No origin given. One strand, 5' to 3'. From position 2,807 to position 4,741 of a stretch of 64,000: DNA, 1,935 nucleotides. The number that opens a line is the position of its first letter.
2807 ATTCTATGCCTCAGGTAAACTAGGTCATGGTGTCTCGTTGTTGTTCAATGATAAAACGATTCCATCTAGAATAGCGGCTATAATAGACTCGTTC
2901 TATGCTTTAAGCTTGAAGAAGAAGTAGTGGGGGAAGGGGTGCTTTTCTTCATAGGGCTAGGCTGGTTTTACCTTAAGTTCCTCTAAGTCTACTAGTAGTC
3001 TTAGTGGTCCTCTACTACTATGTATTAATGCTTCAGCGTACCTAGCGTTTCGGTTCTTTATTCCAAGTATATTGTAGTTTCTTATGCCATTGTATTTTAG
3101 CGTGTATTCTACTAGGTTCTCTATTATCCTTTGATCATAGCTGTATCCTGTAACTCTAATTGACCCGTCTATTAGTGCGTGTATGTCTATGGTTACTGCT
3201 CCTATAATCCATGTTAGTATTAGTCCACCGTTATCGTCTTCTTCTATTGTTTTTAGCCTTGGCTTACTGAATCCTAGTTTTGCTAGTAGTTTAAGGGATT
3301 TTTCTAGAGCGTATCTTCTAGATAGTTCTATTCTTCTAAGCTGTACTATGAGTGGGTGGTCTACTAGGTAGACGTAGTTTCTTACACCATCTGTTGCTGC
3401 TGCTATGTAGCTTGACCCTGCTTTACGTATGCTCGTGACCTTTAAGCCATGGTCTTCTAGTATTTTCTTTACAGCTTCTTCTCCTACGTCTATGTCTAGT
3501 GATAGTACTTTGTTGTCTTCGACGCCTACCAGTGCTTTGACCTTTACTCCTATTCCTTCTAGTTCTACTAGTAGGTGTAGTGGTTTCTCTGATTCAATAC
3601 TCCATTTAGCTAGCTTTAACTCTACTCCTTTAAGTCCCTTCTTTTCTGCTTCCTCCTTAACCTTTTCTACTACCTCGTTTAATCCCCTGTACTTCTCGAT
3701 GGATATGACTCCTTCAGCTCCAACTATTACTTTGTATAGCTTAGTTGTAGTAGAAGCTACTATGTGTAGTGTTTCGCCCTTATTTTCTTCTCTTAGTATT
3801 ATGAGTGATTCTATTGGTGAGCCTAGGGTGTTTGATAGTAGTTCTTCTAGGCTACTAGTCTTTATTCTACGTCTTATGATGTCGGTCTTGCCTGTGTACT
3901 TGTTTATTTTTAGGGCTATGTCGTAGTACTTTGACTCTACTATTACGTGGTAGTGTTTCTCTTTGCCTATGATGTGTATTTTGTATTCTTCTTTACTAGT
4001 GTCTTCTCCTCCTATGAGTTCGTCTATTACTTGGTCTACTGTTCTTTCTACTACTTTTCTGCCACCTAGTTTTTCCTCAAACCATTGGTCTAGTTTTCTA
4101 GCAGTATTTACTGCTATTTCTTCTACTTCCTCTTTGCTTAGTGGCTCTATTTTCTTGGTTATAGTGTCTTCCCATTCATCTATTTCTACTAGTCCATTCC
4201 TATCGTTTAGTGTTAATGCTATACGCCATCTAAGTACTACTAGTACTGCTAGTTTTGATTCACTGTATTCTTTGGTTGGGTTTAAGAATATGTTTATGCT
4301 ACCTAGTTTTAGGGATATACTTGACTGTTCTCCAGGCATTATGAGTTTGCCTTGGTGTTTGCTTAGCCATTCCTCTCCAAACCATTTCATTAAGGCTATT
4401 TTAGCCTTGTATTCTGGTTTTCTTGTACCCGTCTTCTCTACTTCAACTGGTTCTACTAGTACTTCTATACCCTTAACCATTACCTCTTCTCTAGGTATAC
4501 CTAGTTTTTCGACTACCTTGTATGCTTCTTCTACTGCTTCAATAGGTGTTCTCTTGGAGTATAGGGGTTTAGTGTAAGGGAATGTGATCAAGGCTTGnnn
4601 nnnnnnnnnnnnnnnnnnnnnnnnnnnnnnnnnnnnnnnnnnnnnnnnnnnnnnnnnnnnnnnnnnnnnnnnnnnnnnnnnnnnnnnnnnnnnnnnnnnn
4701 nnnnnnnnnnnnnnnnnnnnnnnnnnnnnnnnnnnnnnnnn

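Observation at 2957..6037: Orphan BrxL-like AAA+ ATPase without a Lon domain, operonic with a 544-aa protein of ~7 PepSY-like repeats: candidate undescribed two-gene system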

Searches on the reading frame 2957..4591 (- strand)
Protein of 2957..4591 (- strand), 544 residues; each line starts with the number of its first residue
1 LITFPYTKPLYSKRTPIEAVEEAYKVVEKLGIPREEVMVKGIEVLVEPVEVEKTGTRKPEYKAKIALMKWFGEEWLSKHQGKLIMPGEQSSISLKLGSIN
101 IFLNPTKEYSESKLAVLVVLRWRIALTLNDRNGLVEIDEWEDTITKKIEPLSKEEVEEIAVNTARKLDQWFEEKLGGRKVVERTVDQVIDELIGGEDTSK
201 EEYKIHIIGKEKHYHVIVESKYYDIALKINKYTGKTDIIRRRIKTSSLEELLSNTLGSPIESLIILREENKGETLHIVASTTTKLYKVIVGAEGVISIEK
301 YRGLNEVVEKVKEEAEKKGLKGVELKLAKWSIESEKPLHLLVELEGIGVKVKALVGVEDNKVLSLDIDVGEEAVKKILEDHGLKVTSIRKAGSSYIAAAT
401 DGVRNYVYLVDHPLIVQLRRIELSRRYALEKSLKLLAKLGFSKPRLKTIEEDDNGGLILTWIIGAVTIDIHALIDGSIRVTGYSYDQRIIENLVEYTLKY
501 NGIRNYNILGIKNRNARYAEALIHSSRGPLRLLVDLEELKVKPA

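Call 3: search_protein_families(library=pfam, proteins=[window:2957-4591:-], max_evalue=0.1)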
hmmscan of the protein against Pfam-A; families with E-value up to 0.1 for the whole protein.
window:2957-4591:- (544 aa): 2 families
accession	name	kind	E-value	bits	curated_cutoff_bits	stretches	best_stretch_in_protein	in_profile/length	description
PF09563.16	RE_LlaJI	-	0.014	15.1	23.6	1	204-282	270-348/365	LlaJI restriction endonuclease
PF11138.13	DUF2911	-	0.077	13.3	27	0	192-251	57-114/145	Protein of unknown function (DUF2911)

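Call 4: search_protein_families(library=ncbifam, proteins=[window:2957-4591:-], max_evalue=0.1)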
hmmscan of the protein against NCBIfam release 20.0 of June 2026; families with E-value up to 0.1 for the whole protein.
window:2957-4591:- (544 aa): 0 families

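Call 5: search_protein_families(library=padloc, proteins=[window:2957-4591:-], max_evalue=0.1)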
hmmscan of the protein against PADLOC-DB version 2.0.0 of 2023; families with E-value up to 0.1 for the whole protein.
window:2957-4591:- (544 aa): 1 family
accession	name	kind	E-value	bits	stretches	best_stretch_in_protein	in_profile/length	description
PDLC01924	CARF6--CARF_CARF_CARF_TM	-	0.0019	16.1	1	143-226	60-140/294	-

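Call 6: find_homologous_proteins(query=window:2957-4591:-)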
Query window:2957-4591:- (544 aa): 14 proteins with E <= 0.001 among 8000 candidates.
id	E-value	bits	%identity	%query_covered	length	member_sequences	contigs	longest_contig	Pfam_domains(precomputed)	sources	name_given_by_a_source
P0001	0.0e+0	1157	100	100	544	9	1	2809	-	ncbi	-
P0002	0.0e+0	1068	89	100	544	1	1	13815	-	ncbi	-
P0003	2.3e-229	781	65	100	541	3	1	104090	-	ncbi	-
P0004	2.7e-229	780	65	100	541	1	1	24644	-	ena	-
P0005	3.7e-229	780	65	100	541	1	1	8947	-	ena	-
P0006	4.3e-229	780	65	100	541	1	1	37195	-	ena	-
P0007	2.0e-228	778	66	100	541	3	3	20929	-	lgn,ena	-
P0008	2.1e-224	764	65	100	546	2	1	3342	-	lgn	-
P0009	3.9e-123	430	41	100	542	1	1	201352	-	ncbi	-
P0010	2.0e-122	428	42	99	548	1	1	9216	-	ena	-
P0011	2.8e-120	421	41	100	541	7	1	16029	-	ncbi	-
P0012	1.9e-119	418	41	100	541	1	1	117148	-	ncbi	-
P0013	1.2e-118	415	41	99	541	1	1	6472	-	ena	-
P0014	5.6e-116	407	41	100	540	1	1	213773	-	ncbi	-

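Call 7: find_encoding_contigs(protein=window:2957-4591:-, flank=10000)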
Protein window:2957-4591:- (544 aa): no gene with exactly this product is on record in the collection.

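Call 8: find_encoding_contigs(protein=P0003, flank=10000, max_places=2)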
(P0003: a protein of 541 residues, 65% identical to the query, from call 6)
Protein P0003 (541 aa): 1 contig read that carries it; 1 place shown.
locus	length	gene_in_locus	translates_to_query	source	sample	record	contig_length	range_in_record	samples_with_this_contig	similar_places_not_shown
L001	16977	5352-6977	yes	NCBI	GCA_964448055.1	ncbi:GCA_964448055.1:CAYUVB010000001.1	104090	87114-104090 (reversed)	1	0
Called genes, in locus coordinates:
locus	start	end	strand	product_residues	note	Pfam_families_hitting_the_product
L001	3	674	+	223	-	?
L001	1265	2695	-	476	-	PF01406:tRNA-synt_1e, PF09334:tRNA-synt_1g, PF00133:tRNA-synt_1 (weak), PF09334:tRNA-synt_1g (weak), PF09190:DALR_2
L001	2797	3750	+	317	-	PF00174:Oxidored_molyb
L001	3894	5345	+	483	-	PF20442:BrxL_N, PF13337:BrxL_ATPase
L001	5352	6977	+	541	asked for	-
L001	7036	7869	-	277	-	PF12146:Hydrolase_4, PF00561:Abhydrolase_1, PF12697:Abhydrolase_6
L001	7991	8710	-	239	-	-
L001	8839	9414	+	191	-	PF01694:Rhomboid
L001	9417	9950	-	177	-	PF06195:DUF996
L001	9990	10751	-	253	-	PF00106:adh_short, PF13561:adh_short_C2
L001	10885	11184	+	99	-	-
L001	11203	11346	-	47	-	-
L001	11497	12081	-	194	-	-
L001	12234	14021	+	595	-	PF00270:DEAD (weak), PF04851:ResIII (weak), PF06733:DEAD_2, PF13307:Helicase_C_2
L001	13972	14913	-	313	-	PF01368:DHH (weak), PF02272:DHHA1 (weak)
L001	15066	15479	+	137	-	PF01982:CTP-dep_RFKase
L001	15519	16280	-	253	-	PF09754:PAC2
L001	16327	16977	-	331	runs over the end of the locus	PF05569:Peptidase_M56, PF01435:Peptidase_M48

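Call 9: find_encoding_contigs(protein=P0009, flank=10000, max_places=2)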
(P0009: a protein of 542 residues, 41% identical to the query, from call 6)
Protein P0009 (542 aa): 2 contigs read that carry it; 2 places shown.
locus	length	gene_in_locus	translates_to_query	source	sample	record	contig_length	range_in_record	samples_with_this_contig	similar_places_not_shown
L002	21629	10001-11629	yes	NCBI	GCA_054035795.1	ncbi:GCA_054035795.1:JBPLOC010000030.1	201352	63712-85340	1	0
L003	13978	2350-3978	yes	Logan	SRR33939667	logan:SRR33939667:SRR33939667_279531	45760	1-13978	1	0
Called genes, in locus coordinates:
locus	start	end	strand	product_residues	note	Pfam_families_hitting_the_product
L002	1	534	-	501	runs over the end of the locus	PF07969:Amidohydro_3, PF01979:Amidohydro_1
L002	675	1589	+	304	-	PF01408:GFO_IDH_MocA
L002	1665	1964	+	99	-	-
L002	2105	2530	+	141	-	PF02796:HTH_7 (faint)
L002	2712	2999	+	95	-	-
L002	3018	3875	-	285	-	PF12911:OppC_N (weak), PF00528:BPD_transp_1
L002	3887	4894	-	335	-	PF19300:BPD_transp_1_N, PF00528:BPD_transp_1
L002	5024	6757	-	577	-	-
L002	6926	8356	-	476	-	PF01406:tRNA-synt_1e, PF00133:tRNA-synt_1 (faint), PF09334:tRNA-synt_1g, PF09190:DALR_2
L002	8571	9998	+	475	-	PF20442:BrxL_N, PF13337:BrxL_ATPase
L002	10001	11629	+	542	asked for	-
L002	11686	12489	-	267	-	PF12146:Hydrolase_4, PF00561:Abhydrolase_1 (faint), PF12697:Abhydrolase_6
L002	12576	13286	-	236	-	PF12146:Hydrolase_4 (weak)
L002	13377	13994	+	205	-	PF01694:Rhomboid, PF08551:DUF1751 (weak)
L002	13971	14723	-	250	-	PF00106:adh_short, PF01370:Epimerase, PF13561:adh_short_C2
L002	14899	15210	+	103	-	-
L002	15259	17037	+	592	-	PF00270:DEAD, PF04851:ResIII, PF06733:DEAD_2, PF13307:Helicase_C_2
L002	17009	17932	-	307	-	PF01368:DHH, PF02272:DHHA1 (faint)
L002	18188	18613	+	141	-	PF01982:CTP-dep_RFKase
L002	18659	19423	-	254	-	PF09754:PAC2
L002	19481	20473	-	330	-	PF05569:Peptidase_M56, PF01435:Peptidase_M48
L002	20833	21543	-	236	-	PF01047:MarR (faint), PF01325:Fe_dep_repress, PF12802:MarR_2 (weak), PF02742:Fe_dep_repr_C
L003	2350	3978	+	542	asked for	-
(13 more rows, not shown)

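Call 10: find_encoding_contigs(protein=P0014, flank=10000, max_places=2)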
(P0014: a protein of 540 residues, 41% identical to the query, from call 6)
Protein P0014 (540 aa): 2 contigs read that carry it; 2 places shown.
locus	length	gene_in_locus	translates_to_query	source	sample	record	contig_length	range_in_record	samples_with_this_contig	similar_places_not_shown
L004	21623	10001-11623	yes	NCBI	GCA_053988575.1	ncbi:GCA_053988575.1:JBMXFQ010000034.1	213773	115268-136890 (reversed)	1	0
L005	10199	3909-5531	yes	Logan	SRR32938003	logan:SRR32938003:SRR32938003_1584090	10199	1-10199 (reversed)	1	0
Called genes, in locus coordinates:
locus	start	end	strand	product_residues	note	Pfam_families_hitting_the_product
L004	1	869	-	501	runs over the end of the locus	PF07969:Amidohydro_3, PF01979:Amidohydro_1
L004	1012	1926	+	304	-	PF01408:GFO_IDH_MocA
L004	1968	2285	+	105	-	-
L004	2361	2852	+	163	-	PF02796:HTH_7 (faint)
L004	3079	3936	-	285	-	PF12911:OppC_N (weak), PF00528:BPD_transp_1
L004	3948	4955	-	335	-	PF19300:BPD_transp_1_N, PF00528:BPD_transp_1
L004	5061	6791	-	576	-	-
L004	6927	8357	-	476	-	PF01406:tRNA-synt_1e, PF00133:tRNA-synt_1 (faint), PF09334:tRNA-synt_1g, PF09190:DALR_2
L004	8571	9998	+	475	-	PF20442:BrxL_N, PF13337:BrxL_ATPase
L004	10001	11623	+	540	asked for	-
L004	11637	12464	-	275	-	PF05448:AXE1 (weak), PF01738:DLH (weak), PF12146:Hydrolase_4, PF00561:Abhydrolase_1, PF12697:Abhydrolase_6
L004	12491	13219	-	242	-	-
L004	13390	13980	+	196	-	PF01694:Rhomboid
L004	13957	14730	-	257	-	PF00106:adh_short, PF01370:Epimerase (weak), PF13561:adh_short_C2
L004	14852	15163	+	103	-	-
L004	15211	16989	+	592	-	PF00270:DEAD (weak), PF04851:ResIII, PF06733:DEAD_2, PF13307:Helicase_C_2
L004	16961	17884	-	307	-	PF01368:DHH, PF02272:DHHA1 (weak)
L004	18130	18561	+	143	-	PF01982:CTP-dep_RFKase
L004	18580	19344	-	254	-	PF09754:PAC2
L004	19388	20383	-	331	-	PF05569:Peptidase_M56, PF01435:Peptidase_M48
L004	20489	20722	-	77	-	PF04023:FeoA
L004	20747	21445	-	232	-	PF01325:Fe_dep_repress, PF01047:MarR (faint), PF12802:MarR_2 (weak), PF02742:Fe_dep_repr_C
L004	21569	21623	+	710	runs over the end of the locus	PF00009:GTP_EFTU (weak), PF01926:MMR_HSR1, PF02421:FeoB_N, PF17910:FeoB_Cyto, PF07670:Gate, PF07664:FeoB_C, PF07670:Gate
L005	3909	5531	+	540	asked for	-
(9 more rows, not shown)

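Call 22: predict_structure(alignment_id=A1)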
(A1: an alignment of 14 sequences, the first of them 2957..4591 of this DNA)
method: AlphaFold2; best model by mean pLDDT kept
length: 544 residues; sequences in the alignment: 14
mean_pLDDT: 81.8   pTM: 0.47
mean pLDDT of the five models: 81.8, 81.2, 76.9, 76.6, 74.2
residues with pLDDT >= 90: 110; 70-90: 376; 50-70: 34; < 50: 24
segments of 3 or more residues with pLDDT < 50: 1-3, 177-184, 190-200
pLDDT, mean of each block of 10 residues (from residue 1): 60 88 90 85 87 70 82 79 80 71 80 80 88 89 85 85 84 56 44 39 71 82 83 83 78 81 76 76 82 76 85 86 84 80 89 87 88 88 89 88 89 84 90 92 92 89 93 89 89 90 86 87 87 91 82
secondary structure, 60 per line:
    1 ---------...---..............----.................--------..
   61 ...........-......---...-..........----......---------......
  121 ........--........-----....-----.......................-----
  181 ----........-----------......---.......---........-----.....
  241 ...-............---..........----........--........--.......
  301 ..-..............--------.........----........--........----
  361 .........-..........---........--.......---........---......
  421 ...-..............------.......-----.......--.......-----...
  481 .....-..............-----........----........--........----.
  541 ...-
elements in order: E10-12 H16-29 E37-50 H59-71 H73-78 E82-84 H86-95 E100-105 E115-128 E131-138 E144-147 H153-175 H185-192 E204-209 E213-219 E223-230 E236-243 H245-256 E260-269 E274-281 E284-291 E294-302 H304-317 E326-334 E339-346 E349-356 E361-369 H371-380 E384-391 E394-400 E404-411 E415-423 H425-438 E445-451 E457-463 E466-472 E478-485 H487-500 E506-513 E518-525 E528-535 E540-543

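Call 26: fold_search(model_id=the predicted structure, library=pdb)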
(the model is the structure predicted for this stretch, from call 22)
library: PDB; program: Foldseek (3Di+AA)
matches with E <= 10: 1435; with E <= 0.001: 348
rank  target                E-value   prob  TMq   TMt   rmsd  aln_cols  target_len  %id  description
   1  7ne7                  1.1e-07  1.00  0.09  0.08  38.4       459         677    8  oligopeptidase B from S. proteomaculans with modified hinge region in complex with N-[(1S)-5-amino-1-(chloroacetyl)penty (released 2021-02-17)
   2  7zjz                  3.2e-07  1.00  0.09  0.08  38.8       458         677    9  catalytically non active S532A mutant of oligopeptidase B from S. proteomaculans (released 2023-01-18)
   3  5uw3_C                3.7e-07  0.99  0.09  0.08  39.1       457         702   10  PCY1 in Complex with Follower Peptide (released 2017-05-31)
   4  7ywp                  5.1e-07  0.99  0.09  0.08  39.1       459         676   10  Closed conformation of Oligopeptidase B from Serratia proteomaculans with covalently bound TCK (released 2023-02-22)
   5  5o3w_B                5.3e-07  0.99  0.09  0.08  38.9       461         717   10  Structural characterization of the fast and promiscuous macrocyclase from plant - PCY1-S562A bound to Presegetalin A1 (released 2018-02-07)
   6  5o3u_A                5.6e-07  0.99  0.09  0.08  39.4       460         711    9  Structural characterization of the fast and promiscuous macrocyclase from plant - PCY1-S562A bound to Presegetalin F1 (released 2018-02-07)
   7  8rfb                  6.2e-07  1.00  0.10  0.09  30.6       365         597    7  Cryo-EM structure of the R243C mutant of human Prolyl Endopeptidase-Like (PREPL) protein involved in Congenital myasthen (released 2024-09-04)
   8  5uw6_C                6.8e-07  0.99  0.08  0.07  39.2       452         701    9  PCY1 in Complex with Follower Peptide and Covalent Inhibitor ZPP (released 2017-05-31)
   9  5o3x_A                7.2e-07  0.98  0.09  0.07  39.3       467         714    9  Structural characterization of the fast and promiscuous macrocyclase from plant - apo PCY1 (released 2018-02-07)
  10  2bkl_A                7.6e-07  1.00  0.11  0.10  38.7       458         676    8  Structural and Mechanistic Analysis of Two Prolyl Endopeptidases: Role of Inter-Domain Dynamics in Catalysis and Speci (released 2005-03-09)
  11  5o3u_C                8.0e-07  0.99  0.09  0.08  39.0       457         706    9  Structural characterization of the fast and promiscuous macrocyclase from plant - PCY1-S562A bound to Presegetalin F1 (released 2018-02-07)
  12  4pwz_B                8.0e-07  0.98  0.09  0.12  46.6       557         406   11  Crystal structure of TolB protein from Yersinia pestis CO92 (released 2014-04-02)
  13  9q5g_B                8.4e-07  1.00  0.12  0.10  36.5       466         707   10  Human prolyl endopeptidase (PREP) - apo form (released 2026-01-21)
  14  5o3w_D                1.0e-06  0.99  0.10  0.08  38.7       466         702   10  Structural characterization of the fast and promiscuous macrocyclase from plant - PCY1-S562A bound to Presegetalin A1 (released 2018-02-07)
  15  5o3w_C                1.1e-06  0.98  0.09  0.07  39.1       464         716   10  Structural characterization of the fast and promiscuous macrocyclase from plant - PCY1-S562A bound to Presegetalin A1 (released 2018-02-07)
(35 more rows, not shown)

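Call 29: search_protein_representatives(alignment_id=A1)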
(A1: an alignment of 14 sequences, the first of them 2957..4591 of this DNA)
Query: 14 sequences, 541 profile positions. Proteins with E-value up to 0.001 (for the whole library): 4; up to 1e-10: 3; up to 1e-30: 2. The best 4 are listed.
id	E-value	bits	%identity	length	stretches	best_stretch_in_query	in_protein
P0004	2.6e-289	976.8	-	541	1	1-541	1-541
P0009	9.3e-278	938.6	-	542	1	1-540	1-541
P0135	5.4e-27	111.0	-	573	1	10-532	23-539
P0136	5.4e-09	51.6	-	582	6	13-59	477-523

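Call 61: find_encoding_contigs(protein=P0002, flank=10000, max_places=1)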
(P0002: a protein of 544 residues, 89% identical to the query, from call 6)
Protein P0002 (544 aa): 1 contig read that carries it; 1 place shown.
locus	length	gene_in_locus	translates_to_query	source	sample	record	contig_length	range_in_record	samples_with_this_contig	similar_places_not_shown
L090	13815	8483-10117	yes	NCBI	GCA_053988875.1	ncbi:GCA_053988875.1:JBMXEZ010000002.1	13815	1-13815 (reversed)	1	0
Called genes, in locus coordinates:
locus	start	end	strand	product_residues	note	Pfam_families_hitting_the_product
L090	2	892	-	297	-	?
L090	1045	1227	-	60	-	-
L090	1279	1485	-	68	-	-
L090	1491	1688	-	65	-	PF01954:AF2212-like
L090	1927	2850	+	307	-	PF01408:GFO_IDH_MocA, PF03807:F420_oxidored (faint)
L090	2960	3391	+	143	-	-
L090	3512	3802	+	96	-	-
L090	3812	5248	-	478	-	PF00133:tRNA-synt_1 (faint), PF01406:tRNA-synt_1e, PF09334:tRNA-synt_1g, PF09190:DALR_2 (weak)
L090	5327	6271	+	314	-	PF00174:Oxidored_molyb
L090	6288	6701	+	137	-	-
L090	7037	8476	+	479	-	PF20442:BrxL_N, PF13337:BrxL_ATPase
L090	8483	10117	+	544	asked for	-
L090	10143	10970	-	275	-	PF01738:DLH (faint), PF00561:Abhydrolase_1, PF12146:Hydrolase_4, PF12697:Abhydrolase_6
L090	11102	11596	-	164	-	PF01850:PIN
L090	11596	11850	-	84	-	-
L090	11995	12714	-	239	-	PF12146:Hydrolase_4 (weak)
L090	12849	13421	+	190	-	PF01694:Rhomboid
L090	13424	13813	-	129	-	?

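Call 64: search_solved_structures(query=A5, max_evalue=1)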
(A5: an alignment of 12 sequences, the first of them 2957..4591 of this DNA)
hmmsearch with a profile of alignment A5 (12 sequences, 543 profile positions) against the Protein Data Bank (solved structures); distinct sequences matched with E-value up to 1: 1.
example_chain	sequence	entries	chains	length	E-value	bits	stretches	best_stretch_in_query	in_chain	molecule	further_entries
9okl_B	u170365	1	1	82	0.6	11.8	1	339-378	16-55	CS-2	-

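Call 91: search_protein_families(library=pfam, alignment_id=A5, max_evalue=1)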
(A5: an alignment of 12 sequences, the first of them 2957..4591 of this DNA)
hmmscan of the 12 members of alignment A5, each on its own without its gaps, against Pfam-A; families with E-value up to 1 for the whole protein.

A. member 1, window:2957-4591:- (544 aa): 2 families
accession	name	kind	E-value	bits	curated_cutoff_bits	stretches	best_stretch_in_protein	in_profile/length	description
PF09563.16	RE_LlaJI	-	0.014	15.1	23.6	1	204-282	270-348/365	LlaJI restriction endonuclease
PF11138.13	DUF2911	-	0.077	13.3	27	1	192-251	57-114/145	Protein of unknown function (DUF2911)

B. families by the number of members that match (of 12 scanned): 14 families
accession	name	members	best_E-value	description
PF03413.25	PepSY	2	3.3e-07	Peptidase propeptide and YPEB domain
PF23571.1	GH3_M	2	0.0009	GH3 family central domain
PF09563.16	RE_LlaJI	1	0.014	LlaJI restriction endonuclease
PF11731.14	Cdd1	1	0.062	Pathogenicity locus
PF15643.12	Tox-PL-2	1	0.065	Papain fold toxin 2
PF22194.2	F-93_WHD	1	0.075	F-93, winged-helix domain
PF11138.13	DUF2911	1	0.077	Protein of unknown function (DUF2911)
PF16470.10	S8_pro-domain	1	0.1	Peptidase S8 pro-domain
PF24009.1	DUF7323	1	0.12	Domain of unknown function (DUF7323)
PF02196.21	RBD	1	0.19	Raf-like Ras-binding domain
PF16856.10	CDC4_D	1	0.21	Cell division control protein 4 dimerisation domain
PF05871.18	ESCRT-II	1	0.31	ESCRT-II complex subunit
PF03147.19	FDX-ACB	1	0.44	Ferredoxin-fold anticodon binding domain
PF11176.13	Tma16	1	0.46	Translation machinery-associated protein 16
